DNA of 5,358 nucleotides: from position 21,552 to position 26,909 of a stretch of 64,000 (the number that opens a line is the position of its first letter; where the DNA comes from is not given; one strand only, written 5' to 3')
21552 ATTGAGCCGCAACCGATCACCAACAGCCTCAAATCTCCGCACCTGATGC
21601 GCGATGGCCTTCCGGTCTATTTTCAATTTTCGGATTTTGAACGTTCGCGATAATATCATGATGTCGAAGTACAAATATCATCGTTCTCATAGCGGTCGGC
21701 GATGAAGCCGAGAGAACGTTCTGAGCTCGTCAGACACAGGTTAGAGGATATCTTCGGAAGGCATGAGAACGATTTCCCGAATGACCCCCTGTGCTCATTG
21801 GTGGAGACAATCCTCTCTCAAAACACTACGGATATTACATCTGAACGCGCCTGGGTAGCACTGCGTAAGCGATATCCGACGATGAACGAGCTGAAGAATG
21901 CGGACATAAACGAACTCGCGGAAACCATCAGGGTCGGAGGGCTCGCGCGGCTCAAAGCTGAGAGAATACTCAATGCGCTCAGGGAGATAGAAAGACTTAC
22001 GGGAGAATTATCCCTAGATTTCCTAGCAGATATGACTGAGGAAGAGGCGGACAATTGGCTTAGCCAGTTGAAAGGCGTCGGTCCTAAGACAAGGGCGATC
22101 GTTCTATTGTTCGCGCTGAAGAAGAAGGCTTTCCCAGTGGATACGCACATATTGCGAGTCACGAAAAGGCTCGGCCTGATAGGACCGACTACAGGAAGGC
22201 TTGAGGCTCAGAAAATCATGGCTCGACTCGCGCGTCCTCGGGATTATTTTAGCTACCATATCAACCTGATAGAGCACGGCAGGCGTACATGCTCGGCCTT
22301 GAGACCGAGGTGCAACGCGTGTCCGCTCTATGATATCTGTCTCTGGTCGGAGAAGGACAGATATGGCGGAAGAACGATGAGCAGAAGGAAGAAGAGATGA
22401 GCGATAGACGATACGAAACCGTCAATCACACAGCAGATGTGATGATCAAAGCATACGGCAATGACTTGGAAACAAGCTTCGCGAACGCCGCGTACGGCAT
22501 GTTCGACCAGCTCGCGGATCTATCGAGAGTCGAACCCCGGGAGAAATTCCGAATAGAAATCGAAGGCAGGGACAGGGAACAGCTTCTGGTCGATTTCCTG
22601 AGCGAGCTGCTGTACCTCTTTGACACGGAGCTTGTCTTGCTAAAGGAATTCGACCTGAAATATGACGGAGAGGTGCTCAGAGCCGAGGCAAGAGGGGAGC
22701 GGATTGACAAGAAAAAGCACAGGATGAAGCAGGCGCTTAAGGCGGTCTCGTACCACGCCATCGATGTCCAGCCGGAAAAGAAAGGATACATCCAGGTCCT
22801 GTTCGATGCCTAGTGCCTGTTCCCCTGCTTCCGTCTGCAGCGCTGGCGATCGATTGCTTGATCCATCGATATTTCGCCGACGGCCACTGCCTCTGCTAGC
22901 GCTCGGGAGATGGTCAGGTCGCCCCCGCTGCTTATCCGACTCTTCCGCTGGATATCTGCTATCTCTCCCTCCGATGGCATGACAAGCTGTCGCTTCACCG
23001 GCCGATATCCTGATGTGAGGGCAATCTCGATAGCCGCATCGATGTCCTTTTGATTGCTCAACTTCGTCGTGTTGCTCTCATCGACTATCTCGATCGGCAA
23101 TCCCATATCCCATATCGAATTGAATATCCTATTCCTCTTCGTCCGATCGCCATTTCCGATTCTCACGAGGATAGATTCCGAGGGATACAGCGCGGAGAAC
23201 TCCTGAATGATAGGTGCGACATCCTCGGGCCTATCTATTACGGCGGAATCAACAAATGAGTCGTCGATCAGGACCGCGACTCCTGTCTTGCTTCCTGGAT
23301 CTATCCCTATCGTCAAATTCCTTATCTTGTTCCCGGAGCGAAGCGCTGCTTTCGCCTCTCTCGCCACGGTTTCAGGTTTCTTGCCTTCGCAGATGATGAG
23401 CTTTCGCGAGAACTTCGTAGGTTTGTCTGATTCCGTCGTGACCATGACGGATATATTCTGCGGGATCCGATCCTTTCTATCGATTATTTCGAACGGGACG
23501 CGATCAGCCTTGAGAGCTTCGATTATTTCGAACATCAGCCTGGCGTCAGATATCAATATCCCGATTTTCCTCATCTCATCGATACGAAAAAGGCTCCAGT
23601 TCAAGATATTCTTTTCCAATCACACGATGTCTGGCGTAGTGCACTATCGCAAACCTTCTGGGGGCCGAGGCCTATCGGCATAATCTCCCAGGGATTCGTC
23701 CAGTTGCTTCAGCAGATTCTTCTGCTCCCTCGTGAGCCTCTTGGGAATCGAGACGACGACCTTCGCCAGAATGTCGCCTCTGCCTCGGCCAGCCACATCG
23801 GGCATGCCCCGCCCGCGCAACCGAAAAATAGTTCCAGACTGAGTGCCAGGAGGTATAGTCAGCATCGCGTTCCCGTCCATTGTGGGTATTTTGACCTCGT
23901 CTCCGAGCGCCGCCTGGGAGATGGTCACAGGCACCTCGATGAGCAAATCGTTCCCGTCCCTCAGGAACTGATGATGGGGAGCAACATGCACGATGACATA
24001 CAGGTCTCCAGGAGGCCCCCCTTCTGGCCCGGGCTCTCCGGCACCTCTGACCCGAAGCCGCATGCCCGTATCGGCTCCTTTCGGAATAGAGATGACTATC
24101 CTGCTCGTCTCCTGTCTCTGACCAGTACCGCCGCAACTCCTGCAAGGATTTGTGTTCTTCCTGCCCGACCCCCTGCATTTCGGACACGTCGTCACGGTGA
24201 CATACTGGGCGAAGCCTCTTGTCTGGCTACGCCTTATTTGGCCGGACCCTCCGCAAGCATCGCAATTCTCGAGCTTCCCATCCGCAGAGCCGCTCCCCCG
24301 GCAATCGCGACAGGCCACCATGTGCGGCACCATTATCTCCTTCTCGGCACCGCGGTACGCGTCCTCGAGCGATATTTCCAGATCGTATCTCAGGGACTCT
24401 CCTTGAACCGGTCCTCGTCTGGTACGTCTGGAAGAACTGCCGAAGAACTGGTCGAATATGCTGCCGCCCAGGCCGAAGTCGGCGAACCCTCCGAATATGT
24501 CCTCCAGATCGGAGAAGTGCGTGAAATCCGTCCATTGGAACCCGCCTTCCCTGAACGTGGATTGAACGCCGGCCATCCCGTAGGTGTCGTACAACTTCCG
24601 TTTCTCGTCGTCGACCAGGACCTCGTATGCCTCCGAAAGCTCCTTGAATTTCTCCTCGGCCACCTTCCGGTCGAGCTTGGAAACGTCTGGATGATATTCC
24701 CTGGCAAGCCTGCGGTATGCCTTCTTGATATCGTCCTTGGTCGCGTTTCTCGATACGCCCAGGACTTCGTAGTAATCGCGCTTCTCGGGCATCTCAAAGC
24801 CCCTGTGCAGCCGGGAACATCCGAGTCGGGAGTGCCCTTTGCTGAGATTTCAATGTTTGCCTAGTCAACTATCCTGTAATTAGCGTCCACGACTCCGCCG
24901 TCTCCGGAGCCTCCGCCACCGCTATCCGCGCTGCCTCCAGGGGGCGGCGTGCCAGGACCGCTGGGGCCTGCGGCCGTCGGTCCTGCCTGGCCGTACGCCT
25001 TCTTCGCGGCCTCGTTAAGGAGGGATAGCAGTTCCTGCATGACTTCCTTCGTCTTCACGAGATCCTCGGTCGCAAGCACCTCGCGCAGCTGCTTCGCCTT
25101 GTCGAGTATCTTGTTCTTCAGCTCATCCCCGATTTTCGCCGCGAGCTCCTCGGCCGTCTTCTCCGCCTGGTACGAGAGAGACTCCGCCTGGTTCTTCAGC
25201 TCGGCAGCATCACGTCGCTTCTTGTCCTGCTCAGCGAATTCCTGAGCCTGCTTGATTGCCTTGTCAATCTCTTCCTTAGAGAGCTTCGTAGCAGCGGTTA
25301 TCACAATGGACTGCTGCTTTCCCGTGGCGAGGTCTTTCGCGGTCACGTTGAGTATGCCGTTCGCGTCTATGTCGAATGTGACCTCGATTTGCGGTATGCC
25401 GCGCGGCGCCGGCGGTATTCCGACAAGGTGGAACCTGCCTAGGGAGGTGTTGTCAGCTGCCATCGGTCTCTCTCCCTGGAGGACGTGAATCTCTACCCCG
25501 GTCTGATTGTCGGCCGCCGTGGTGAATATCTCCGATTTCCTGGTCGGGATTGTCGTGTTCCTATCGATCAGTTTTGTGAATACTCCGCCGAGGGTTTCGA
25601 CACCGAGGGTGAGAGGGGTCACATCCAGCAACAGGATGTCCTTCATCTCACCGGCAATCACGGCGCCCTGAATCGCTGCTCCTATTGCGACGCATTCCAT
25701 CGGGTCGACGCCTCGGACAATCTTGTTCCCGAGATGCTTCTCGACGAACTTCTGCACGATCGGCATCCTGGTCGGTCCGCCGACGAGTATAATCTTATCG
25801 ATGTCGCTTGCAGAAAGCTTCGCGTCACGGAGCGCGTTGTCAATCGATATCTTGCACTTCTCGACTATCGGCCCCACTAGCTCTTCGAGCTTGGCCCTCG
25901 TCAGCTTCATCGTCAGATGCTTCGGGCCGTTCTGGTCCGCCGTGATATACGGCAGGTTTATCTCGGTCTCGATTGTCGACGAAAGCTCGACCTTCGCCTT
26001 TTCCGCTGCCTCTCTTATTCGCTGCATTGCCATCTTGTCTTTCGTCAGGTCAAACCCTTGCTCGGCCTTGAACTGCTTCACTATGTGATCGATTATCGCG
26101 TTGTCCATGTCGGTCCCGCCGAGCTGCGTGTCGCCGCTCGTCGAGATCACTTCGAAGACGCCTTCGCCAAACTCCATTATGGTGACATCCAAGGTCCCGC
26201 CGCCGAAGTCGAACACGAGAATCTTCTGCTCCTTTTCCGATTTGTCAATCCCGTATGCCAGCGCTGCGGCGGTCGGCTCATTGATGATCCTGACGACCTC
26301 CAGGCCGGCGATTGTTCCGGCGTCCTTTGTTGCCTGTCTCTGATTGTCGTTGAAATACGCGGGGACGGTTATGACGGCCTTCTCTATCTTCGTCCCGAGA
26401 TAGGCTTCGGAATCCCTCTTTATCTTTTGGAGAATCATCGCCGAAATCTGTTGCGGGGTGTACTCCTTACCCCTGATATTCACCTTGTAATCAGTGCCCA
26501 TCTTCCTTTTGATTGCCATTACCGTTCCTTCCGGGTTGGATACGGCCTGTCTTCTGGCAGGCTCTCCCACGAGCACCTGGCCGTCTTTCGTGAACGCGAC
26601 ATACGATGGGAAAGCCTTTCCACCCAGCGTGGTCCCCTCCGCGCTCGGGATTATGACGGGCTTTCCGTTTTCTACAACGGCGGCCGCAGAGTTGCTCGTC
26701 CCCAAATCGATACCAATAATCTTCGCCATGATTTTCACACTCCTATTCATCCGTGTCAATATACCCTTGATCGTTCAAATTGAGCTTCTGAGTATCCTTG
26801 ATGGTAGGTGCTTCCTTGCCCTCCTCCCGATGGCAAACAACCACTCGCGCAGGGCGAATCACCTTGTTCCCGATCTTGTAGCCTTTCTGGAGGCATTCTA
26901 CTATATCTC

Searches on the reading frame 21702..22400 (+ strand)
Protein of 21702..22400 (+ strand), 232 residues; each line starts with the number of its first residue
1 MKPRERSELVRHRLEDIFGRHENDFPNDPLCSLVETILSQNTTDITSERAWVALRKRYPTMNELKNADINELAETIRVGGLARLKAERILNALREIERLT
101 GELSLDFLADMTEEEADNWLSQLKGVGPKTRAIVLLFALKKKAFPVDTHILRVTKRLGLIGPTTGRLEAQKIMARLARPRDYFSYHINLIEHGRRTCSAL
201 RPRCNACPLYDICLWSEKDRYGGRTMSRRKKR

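Call 41: search_protein_families(library=pfam, proteins=[window:21702-22400:+], max_evalue=0.00001)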
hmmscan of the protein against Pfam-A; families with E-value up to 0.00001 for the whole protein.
window:21702-22400:+ (232 aa): 1 family
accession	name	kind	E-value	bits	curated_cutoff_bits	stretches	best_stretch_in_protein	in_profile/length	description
PF00730.31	HhH-GPD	-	8.6e-16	58.7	26.2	1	34-177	1-106/108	HhH-GPD superfamily base excision DNA repair protein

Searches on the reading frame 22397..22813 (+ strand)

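Call 41: search_protein_families(library=pfam, proteins=[window:22397-22813:+], max_evalue=0.00001)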
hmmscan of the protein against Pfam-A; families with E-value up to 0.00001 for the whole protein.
window:22397-22813:+ (138 aa): 1 family
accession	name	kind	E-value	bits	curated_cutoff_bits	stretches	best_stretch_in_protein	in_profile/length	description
PF01951.21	Archease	-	8.8e-41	139.8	25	1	6-137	1-135/136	Archease protein family (MTH1598/TM1083)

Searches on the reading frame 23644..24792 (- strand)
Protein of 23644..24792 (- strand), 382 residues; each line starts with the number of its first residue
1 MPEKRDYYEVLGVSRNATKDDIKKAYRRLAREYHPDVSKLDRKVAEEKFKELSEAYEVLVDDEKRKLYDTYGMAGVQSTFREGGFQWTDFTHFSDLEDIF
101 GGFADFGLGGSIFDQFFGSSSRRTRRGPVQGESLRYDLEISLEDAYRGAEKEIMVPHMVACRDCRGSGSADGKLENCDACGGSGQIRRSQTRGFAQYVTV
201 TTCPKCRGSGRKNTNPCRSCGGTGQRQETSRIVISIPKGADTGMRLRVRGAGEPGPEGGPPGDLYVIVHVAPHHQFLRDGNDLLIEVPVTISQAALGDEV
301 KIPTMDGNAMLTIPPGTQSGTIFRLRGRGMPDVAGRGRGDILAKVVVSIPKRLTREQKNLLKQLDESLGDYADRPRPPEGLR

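Call 41: search_protein_families(library=pfam, proteins=[window:23644-24792:-], max_evalue=0.00001)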
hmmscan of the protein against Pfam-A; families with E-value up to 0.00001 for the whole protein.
window:23644-24792:- (382 aa): 3 families
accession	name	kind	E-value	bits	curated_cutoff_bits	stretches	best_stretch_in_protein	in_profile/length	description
PF01556.23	DnaJ_C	-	1.2e-50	172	26.6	1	134-350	1-152/152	DnaJ C terminal domain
PF00226.36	DnaJ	-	5e-26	91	27.8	1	6-69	1-63/63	DnaJ domain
PF00684.25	DnaJ_CXXCXGXG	-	4.3e-12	46.6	32.7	1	161-224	1-65/65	DnaJ central domain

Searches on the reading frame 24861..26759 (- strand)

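Call 41: search_protein_families(library=pfam, proteins=[window:24861-26759:-], max_evalue=0.00001)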
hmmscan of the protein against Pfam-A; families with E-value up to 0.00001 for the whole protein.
window:24861-26759:- (632 aa): 2 families
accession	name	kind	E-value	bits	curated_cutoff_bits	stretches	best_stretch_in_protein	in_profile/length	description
PF00012.26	HSP70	-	1.7e-226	753.5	20.6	1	14-589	1-598/599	Hsp70 protein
PF06723.19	MreB_Mbl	-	9.5e-20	71.1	27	1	14-363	3-317/327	MreB/Mbl protein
